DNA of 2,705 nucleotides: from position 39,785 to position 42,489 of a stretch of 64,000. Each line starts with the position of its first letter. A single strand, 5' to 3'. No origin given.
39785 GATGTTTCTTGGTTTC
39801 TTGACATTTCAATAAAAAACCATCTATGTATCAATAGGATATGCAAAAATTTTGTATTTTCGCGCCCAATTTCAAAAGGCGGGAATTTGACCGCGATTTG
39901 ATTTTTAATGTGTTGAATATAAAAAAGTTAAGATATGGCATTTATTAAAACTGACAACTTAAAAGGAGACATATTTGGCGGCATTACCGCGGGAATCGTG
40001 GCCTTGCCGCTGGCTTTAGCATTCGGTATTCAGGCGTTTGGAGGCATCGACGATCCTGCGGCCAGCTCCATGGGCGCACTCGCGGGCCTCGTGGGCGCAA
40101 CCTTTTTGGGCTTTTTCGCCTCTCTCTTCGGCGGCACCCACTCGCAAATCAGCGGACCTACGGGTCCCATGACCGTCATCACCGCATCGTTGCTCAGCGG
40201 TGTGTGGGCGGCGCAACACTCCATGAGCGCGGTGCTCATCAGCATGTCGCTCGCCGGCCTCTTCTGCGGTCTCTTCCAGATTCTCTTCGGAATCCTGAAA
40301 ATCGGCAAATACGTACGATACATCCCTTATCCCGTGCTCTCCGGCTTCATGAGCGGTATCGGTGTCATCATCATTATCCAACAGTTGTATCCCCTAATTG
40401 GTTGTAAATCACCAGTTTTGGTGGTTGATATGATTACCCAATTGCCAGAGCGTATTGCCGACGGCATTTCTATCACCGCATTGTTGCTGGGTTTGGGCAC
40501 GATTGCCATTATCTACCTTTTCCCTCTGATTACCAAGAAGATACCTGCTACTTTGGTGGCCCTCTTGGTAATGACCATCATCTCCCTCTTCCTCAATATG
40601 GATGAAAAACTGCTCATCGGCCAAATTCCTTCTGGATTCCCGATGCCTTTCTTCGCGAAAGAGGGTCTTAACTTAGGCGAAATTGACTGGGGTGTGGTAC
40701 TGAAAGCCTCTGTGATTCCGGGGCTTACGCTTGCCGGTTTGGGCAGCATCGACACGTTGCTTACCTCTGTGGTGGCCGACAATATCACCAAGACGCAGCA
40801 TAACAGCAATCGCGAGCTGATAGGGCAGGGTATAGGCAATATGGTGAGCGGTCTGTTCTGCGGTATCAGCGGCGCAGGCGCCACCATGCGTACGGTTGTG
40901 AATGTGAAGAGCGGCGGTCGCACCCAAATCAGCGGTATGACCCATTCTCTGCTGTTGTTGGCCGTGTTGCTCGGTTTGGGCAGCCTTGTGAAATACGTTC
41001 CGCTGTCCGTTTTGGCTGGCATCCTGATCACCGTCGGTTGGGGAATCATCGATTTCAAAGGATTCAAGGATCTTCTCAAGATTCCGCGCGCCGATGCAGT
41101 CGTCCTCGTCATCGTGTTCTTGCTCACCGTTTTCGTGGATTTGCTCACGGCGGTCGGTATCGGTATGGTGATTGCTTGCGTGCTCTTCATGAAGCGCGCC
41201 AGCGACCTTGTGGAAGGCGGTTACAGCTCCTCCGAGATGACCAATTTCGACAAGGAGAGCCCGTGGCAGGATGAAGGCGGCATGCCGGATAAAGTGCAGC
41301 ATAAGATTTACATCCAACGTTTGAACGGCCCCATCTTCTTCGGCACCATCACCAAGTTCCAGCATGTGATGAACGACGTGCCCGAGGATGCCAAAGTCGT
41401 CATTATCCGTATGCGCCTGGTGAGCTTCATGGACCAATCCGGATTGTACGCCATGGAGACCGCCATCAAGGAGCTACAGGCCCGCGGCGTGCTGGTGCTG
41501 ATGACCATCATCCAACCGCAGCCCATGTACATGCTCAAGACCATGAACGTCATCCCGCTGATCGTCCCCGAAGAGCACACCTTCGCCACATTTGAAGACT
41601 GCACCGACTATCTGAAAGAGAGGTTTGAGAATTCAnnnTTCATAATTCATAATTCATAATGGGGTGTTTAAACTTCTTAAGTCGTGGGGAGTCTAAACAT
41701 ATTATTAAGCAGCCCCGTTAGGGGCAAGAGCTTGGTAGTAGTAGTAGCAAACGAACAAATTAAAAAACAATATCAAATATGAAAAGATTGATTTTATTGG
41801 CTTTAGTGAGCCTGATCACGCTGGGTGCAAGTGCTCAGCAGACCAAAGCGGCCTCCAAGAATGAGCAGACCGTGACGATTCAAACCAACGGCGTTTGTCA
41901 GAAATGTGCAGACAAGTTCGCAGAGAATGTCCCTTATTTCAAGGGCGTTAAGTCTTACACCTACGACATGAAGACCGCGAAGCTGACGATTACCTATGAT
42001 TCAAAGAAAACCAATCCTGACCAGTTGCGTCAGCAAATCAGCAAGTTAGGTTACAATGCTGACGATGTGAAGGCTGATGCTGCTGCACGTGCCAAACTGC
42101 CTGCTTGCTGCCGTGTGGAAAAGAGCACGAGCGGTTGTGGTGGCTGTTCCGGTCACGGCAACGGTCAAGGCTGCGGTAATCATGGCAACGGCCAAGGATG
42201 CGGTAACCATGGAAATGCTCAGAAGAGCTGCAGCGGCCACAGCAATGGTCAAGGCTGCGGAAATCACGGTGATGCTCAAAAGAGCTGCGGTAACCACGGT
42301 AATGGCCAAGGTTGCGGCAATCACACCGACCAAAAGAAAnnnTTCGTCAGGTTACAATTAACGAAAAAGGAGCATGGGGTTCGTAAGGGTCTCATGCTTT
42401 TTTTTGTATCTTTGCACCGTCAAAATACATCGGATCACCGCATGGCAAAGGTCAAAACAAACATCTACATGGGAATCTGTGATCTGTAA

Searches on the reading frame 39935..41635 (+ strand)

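Call 57: search_protein_families(library=pfam, proteins=[window:39935-41635:+])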
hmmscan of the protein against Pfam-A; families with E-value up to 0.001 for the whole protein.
window:39935-41635:+ (567 aa): 3 families
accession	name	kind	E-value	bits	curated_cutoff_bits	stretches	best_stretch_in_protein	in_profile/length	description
PF00916.26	Sulfate_transp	-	2.6e-78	263.9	23.2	1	9-393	1-379/380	Sulfate permease family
PF01740.26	STAS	-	2e-13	50.5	22.6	1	453-555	5-105/106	STAS domain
PF00955.27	HCO3_cotransp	-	0.00027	20.3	27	1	21-155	33-165/551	HCO3- transporter integral membrane domain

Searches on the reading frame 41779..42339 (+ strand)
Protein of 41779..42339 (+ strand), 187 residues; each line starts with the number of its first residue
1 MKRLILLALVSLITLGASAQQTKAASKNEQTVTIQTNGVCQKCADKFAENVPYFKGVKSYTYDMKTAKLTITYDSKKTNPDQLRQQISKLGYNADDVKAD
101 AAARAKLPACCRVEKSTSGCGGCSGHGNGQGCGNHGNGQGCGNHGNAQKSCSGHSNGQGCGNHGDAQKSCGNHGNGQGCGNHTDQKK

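Call 57: search_protein_families(library=pfam, proteins=[window:41779-42339:+])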
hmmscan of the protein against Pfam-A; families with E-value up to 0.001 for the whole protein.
window:41779-42339:+ (187 aa): 1 family
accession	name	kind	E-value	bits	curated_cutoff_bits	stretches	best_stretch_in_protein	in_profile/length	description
PF00403.32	HMA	-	4.6e-10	40.2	24.8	1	40-92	9-61/62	Heavy-metal-associated domain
